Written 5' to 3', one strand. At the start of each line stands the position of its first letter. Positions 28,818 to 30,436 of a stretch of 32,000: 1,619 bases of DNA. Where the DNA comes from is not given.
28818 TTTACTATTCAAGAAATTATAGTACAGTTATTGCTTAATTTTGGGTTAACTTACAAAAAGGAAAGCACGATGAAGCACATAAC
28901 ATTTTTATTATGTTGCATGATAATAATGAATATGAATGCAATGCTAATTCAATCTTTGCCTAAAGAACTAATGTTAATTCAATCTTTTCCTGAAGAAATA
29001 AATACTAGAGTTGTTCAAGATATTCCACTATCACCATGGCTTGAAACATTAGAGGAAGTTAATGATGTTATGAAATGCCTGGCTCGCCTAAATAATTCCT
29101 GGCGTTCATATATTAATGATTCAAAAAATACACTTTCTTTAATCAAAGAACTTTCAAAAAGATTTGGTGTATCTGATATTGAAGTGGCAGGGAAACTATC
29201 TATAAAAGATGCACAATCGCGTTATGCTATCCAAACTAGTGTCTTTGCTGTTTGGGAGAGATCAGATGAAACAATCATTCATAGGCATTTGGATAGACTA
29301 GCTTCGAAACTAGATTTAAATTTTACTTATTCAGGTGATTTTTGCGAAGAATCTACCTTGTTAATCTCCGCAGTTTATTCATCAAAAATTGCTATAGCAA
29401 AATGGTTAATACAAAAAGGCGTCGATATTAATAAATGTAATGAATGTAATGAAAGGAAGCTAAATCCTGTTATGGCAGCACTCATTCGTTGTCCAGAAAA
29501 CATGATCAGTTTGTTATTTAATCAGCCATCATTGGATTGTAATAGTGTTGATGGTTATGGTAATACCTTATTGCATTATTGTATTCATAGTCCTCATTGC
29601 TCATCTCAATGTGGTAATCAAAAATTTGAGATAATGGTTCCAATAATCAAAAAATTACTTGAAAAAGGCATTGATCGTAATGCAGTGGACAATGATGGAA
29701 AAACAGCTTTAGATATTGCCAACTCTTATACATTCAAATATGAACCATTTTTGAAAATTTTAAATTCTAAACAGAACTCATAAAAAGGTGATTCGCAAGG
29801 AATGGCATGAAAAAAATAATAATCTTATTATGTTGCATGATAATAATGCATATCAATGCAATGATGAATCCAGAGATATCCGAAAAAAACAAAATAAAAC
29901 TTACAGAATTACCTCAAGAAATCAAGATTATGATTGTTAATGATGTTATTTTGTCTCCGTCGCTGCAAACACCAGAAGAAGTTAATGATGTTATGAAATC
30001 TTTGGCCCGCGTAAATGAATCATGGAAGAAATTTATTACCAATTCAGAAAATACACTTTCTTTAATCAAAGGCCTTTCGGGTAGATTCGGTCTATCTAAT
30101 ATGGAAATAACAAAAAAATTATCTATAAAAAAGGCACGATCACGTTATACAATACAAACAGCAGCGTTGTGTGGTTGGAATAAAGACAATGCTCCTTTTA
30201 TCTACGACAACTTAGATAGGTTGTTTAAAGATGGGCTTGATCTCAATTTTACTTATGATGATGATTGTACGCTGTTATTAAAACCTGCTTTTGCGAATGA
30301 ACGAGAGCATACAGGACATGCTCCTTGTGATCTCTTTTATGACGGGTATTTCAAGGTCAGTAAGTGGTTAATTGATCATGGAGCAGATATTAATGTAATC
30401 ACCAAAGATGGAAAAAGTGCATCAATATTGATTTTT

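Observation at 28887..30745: Tandem paralogs combining a signal sequence, an F-box-like motif and ankyrin repeats (eukaryote-like effector candidates)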

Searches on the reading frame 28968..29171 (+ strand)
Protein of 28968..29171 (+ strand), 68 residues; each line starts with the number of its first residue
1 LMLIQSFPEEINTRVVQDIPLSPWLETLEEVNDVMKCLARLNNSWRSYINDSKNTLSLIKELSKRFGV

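Call 60: search_protein_families(library=pfam, proteins=[window:28968-29171:+], max_evalue=10)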
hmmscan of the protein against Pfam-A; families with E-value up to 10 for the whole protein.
seq(68 aa): 1 family
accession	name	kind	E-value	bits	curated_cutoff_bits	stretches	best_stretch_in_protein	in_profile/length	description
PF07860.16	CCD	-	0.22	12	25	1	12-59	72-120/130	WisP family C-Terminal Region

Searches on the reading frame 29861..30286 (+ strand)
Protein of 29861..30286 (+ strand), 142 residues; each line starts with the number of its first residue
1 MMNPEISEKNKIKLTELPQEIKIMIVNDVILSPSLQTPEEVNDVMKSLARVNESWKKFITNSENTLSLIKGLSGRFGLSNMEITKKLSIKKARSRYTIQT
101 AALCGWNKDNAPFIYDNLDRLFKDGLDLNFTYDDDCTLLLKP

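Call 18: search_solved_structures(query=A2, max_evalue=10, show_alignments=3)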
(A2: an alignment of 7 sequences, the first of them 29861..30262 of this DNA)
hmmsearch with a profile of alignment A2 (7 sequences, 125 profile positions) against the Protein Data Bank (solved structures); distinct sequences matched with E-value up to 10: 6.
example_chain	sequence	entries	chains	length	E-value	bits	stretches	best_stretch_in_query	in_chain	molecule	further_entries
3onj_A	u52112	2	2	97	0.21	14.5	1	63-114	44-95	t-SNARE VTI1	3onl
7xad_C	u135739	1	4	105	0.34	13.8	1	65-114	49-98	DBL2_02 binder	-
6vvg_A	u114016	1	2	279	0.41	13.5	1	18-108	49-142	Arginine kinase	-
7ox4_C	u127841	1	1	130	0.47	13.3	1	20-72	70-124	Interleukin-9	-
7xcb_A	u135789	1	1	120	0.56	13.1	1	20-71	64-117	Interleukin-9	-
3f7p_A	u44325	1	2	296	1.1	12.2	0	72-112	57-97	Plectin-1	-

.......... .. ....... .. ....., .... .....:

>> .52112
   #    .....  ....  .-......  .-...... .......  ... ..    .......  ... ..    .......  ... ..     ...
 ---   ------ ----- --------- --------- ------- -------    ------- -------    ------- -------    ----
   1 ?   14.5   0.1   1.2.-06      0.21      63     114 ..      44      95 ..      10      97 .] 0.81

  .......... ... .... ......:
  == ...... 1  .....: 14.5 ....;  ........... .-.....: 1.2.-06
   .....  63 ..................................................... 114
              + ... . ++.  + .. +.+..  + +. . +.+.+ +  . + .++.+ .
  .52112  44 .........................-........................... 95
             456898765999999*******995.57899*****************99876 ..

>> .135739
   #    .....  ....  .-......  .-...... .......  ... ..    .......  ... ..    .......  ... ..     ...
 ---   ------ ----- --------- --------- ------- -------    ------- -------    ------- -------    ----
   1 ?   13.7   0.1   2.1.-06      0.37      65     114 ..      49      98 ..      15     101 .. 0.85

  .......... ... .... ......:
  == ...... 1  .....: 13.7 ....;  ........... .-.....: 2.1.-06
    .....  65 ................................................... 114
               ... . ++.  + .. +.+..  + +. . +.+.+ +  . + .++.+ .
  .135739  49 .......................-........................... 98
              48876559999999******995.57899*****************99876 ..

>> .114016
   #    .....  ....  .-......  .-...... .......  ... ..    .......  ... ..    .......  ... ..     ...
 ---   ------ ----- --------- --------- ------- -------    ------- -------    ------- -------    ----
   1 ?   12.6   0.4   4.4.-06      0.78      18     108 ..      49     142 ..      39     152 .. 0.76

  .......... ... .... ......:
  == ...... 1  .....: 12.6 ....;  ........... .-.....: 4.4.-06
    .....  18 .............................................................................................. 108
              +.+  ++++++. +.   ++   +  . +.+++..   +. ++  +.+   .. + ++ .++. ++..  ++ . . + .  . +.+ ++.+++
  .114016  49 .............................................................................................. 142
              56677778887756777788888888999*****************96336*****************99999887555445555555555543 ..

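Call 24: search_protein_representatives(alignment_id=A2)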
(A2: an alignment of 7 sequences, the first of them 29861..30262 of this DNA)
Query: 7 sequences, 125 profile positions. Proteins with E-value up to 0.001 (for the whole library): 295; up to 1e-10: 116; up to 1e-30: 5. The best 150 are listed.
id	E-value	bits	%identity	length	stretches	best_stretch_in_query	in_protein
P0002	1.2e-61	222.1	-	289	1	1-124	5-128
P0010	4.3e-53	194.4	-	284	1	1-124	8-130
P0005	1.5e-48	179.8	-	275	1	1-124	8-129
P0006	2.1e-46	172.8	-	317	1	1-124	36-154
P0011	2.7e-38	146.6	-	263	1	2-124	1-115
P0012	2.3e-22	95.2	-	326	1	7-124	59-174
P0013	3.4e-22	94.6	-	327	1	6-124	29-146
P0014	4.0e-21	91.1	-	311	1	16-124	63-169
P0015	1.2e-20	89.6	-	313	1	21-124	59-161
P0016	1.3e-20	89.5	-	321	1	6-124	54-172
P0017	4.5e-20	87.8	-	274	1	15-123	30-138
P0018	4.4e-19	84.6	-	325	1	7-124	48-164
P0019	7.9e-18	80.5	-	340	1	16-124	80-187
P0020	2.5e-17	78.9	-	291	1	4-123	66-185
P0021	3.9e-17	78.3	-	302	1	13-122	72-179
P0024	1.0e-16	76.9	-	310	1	4-123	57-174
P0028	2.7e-16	75.6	-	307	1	5-124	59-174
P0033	1.0e-15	73.7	-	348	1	5-124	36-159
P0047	1.6e-14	69.8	-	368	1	6-123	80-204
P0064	1.8e-13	66.4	-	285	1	8-122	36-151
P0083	1.2e-12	63.8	-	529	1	6-122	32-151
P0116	5.5e-11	58.4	-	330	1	5-124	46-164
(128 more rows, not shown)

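Call 34: predict_structure(alignment_id=A4)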
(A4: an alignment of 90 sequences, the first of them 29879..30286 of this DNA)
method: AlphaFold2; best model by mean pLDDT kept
length: 136 residues; sequences in the alignment: 90
mean_pLDDT: 92.4   pTM: 0.86
mean pLDDT of the five models: 92.4, 91.2, 90.9, 90.9, 89.6
residues with pLDDT >= 90: 110; 70-90: 18; 50-70: 8; < 50: 0
segments of 3 or more residues with pLDDT < 50: none
pLDDT, mean of each block of 10 residues (from residue 1): 64 96 97 98 95 97 98 98 97 92 89 95 92 81
secondary structure, 60 per line:
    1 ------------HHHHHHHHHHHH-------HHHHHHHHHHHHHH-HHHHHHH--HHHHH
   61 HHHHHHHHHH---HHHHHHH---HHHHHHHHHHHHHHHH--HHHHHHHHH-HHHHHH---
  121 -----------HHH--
elements in order: H13-24 H32-45 H47-53 H56-70 H74-80 H84-99 H102-110 H112-117

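Call 36: fold_search(model_id=the predicted structure, library=pdb)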
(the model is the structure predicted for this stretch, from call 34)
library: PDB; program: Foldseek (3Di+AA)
matches with E <= 10: 24; with E <= 0.001: 0
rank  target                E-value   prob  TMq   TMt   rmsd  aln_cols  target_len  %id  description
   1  2o09_A                3.6e+00  0.07  0.18  0.14   9.8       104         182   14  Crystal structure of the H-NOX domain from Nostoc sp. PCC 7120 (released 2007-01-30)
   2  3tfd_B                4.0e+00  0.07  0.18  0.16  11.6       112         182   13  Crystal structure of an H-NOX protein from Nostoc sp. PCC 7120, L66W mutant (released 2011-11-09)
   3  3o4x_D                4.4e+00  0.06  0.26  0.14  11.0       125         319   10  Crystal structure of complex between amino and carboxy terminal fragments of mDia1 (released 2010-10-13)
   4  6mx5                  4.9e+00  0.06  0.20  0.16   8.7       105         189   14  Crystal structure of H-NOX protein from Nostoc sp. (released 2018-11-07)
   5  3tff_A                5.8e+00  0.05  0.23  0.19  10.0       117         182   16  Crystal structure of an H-NOX protein from Nostoc sp. PCC 7120, L67W mutant (released 2011-11-09)
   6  4g3a_B                5.8e+00  0.03  0.21  0.14  12.9       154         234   12  Crystal Structure of MAST/Orbit N-terminal domain (released 2013-07-17)
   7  8kc4                  6.1e+00  0.07  0.27  0.25  10.8       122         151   11  De novo design protein -NA05 (released 2024-08-07)
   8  4iae_A                6.4e+00  0.04  0.21  0.18  10.9       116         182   16  Crystal structure of BAY 60-2770 bound to nostoc H-NOX domain (released 2013-11-20)
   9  3tf8_B                6.8e+00  0.05  0.20  0.16   8.7       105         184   14  Crystal structure of an H-NOX protein from Nostoc sp. PCC 7120 (released 2011-11-09)
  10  5che_E                7.1e+00  0.06  0.27  0.29   8.5       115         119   14  Crystal structure of Arabidopsis glutamyl-tRNA reductase in complex with its regulatory proteins (released 2016-02-03)
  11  8g9k_B                7.1e+00  0.04  0.25  0.19   9.9       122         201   16  Geometrically programmable nanomaterial construction using regularized protein building blocks (released 2024-03-13)
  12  6dxi                  7.5e+00  0.06  0.20  0.16   7.0        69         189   20  Crystal structure of H-NOX protein from Nostoc sp V52W/L67W double-mutant. (released 2018-07-11)
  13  4g3a_A                7.5e+00  0.05  0.27  0.19   9.2       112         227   14  Crystal Structure of MAST/Orbit N-terminal domain (released 2013-07-17)
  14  3tf8_A                7.5e+00  0.04  0.23  0.19  10.0       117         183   16  Crystal structure of an H-NOX protein from Nostoc sp. PCC 7120 (released 2011-11-09)
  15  9k85_A                7.9e+00  0.06  0.26  0.19  11.3       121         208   12  Cryo-EM structure of designed zinc-induced filament Fiber-n6-Zn1-HEHE-46 (released 2025-10-29)
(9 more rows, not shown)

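Call 39: fold_search(model_id=the predicted structure, library=viral)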
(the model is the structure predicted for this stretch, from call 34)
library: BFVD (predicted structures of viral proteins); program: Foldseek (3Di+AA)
matches with E <= 10: 58; with E <= 0.001: 0
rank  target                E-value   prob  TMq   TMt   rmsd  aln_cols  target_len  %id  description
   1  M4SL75                1.4e+00  0.08  0.19  0.17  12.9       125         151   14  Uncharacterized protein [Cellulophaga phage phiST]
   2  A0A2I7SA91            1.6e+00  0.06  0.18  0.17  16.4       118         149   14  (no name in the UniProt tables at hand)
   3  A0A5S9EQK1            2.0e+00  0.12  0.30  0.28  13.1       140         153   10  Uncharacterized protein [Tenacibaculum phage PTm1]
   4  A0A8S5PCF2            2.1e+00  0.06  0.18  0.19  12.7       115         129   18  PROTEIN (SINR PROTEIN) REGULATOR, ANTAGONIST, SPORULATION.9A [Myoviridae sp. ctFPV8]
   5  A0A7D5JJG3            2.5e+00  0.06  0.17  0.18  14.8       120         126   14  Immunity repressor [Streptomyces phage Eklok]
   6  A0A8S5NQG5            3.1e+00  0.05  0.21  0.10  10.8       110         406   16  Uncharacterized protein [Myoviridae sp. ctj3P51]
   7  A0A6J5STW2            3.3e+00  0.11  0.29  0.20   7.7       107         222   10  Uncharacterized protein [uncultured Caudovirales phage]
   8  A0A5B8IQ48            3.3e+00  0.04  0.19  0.10  17.4       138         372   12  Uncharacterized protein [Mimiviridae sp. ChoanoV1]
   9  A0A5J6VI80            3.9e+00  0.07  0.29  0.14  11.4       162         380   15  Uncharacterized protein [Megaviridae environmental sample]
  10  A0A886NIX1            3.9e+00  0.06  0.22  0.18   9.6       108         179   19  (no name in the UniProt tables at hand)
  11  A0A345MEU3            3.9e+00  0.06  0.21  0.14  12.7       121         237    9  Uncharacterized protein [Mycobacterium phage Sabella]
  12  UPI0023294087         4.3e+00  0.13  0.30  0.39   5.3        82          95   12  (no name look-up for this kind of identifier)
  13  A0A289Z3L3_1          4.3e+00  0.07  0.23  0.04  14.0        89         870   13  Polyprotein [Lettuce secovirus 1]
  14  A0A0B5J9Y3            4.3e+00  0.05  0.22  0.23  11.2       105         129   18  Ankyrin repeat protein [Pandoravirus inopinatum]
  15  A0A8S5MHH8            4.3e+00  0.03  0.20  0.17  17.0       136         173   13  Sugar-binding transcriptional regulator [Siphoviridae sp. ctvyM23]
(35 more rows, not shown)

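Call 52: list_cluster_members(proteins=[P0012, P0016, P0020, P0024, P0028, P0033, P0047, P0064, P0083, P0116])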
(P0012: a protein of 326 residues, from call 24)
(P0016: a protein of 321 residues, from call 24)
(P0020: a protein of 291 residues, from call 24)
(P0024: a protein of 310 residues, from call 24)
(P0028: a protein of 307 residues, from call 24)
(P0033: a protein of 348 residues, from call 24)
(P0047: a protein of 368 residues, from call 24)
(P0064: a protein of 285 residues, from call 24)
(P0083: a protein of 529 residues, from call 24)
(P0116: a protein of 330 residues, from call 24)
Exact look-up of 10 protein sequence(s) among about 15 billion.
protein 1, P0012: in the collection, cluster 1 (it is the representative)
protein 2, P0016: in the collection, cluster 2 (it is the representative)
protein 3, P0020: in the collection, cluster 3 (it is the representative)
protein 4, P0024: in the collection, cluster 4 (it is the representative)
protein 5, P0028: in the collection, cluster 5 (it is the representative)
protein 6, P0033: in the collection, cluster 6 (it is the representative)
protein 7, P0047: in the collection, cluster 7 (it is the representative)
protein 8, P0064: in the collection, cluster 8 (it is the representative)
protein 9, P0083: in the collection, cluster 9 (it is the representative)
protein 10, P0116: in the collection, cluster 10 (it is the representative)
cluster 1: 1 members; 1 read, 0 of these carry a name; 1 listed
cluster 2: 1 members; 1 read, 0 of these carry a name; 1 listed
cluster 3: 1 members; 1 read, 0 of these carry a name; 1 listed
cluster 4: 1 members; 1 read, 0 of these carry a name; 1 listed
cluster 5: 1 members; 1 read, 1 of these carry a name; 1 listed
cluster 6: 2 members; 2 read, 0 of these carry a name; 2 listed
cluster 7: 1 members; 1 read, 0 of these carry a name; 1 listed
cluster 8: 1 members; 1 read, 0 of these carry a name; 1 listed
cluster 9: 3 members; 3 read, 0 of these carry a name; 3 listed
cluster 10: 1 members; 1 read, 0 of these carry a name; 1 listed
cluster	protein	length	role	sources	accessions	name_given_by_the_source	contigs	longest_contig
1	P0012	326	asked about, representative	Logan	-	-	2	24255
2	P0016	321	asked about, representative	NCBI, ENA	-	-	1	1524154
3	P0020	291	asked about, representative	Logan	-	-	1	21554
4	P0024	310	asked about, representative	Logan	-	-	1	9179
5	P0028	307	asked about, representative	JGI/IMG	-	hypothetical protein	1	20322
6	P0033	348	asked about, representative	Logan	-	-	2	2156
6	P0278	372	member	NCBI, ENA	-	-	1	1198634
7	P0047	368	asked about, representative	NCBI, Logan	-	-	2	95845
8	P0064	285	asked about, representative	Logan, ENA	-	-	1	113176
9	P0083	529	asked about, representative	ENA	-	-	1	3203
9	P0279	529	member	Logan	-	-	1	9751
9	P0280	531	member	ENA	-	-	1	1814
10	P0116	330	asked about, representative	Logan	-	-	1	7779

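Call 53: find_encoding_contigs(protein=P0047, flank=10000, max_places=2)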
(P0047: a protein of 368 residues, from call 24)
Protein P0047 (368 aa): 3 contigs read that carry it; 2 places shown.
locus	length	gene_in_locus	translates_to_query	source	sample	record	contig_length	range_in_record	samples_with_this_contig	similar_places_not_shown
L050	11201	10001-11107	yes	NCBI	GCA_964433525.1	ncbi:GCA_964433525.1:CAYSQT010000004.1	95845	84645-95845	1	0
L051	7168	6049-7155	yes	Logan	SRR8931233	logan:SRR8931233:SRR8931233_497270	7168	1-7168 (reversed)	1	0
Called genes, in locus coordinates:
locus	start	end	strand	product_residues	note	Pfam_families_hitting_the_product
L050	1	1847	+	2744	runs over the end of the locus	PF04829:PT-VENN (weak), PF14436:EndoU_bacteria (weak)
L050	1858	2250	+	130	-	-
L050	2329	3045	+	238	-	-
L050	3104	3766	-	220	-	-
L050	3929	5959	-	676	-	PF05694:SBP56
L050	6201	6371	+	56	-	-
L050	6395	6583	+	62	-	-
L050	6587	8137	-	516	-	PF09820:AAA-ATPase_like, PF08011:PDDEXK_9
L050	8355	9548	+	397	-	PF13173:AAA_14, PF13635:DUF4143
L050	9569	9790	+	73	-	-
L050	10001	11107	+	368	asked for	PF12796:Ank_2 (weak), PF00023:Ank (faint), PF13637:Ank_4 (faint), PF13857:Ank_5 (faint)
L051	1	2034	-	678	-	?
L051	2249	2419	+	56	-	-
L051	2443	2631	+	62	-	-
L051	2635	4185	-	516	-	PF09820:AAA-ATPase_like, PF08011:PDDEXK_9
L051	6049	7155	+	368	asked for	PF12796:Ank_2 (weak), PF00023:Ank (faint), PF13637:Ank_4 (faint), PF13857:Ank_5 (faint)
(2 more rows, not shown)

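Call 54: find_encoding_contigs(protein=P0064, flank=10000, max_places=2)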
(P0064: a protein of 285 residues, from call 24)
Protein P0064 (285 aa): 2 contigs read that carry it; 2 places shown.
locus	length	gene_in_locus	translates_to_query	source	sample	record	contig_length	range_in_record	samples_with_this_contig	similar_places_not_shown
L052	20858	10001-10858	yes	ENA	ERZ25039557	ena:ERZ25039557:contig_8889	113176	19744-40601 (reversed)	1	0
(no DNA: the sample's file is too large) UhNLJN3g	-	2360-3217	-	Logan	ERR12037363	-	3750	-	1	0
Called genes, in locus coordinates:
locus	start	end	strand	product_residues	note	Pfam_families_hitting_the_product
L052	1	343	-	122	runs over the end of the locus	-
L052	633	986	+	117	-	PF14520:HHH_5, PF00633:HHH (faint)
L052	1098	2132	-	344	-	-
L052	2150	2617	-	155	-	-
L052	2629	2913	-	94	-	-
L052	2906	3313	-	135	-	-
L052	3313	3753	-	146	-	PF02130:YbeY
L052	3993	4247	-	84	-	-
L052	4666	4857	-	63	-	-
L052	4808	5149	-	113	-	PF00133:tRNA-synt_1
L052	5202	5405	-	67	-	PF00133:tRNA-synt_1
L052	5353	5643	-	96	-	-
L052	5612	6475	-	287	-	PF00133:tRNA-synt_1, PF09334:tRNA-synt_1g, PF13603:tRNA-synt_1_2 (faint)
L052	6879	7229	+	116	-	-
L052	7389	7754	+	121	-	PF00579:tRNA-synt_1b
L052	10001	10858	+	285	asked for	PF13606:Ank_3 (faint), PF12796:Ank_2, PF13637:Ank_4 (faint), PF13857:Ank_5 (weak), PF00023:Ank (faint)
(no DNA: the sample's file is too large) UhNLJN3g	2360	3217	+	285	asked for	PF13606:Ank_3 (faint), PF12796:Ank_2, PF13637:Ank_4 (faint), PF13857:Ank_5 (weak), PF00023:Ank (faint)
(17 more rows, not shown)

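Call 69: find_related_loci(query=A2, collection=viral_contigs, flank=3000)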
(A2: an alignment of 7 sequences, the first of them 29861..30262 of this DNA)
Query A2 (134 aa) in viral_contigs; peptide patterns used: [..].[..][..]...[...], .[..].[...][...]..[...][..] (x = any residue, [..] = any of these).
130 stretches matched a pattern, but none encodes a relative of the query by tblastn (E <= 1e-3).
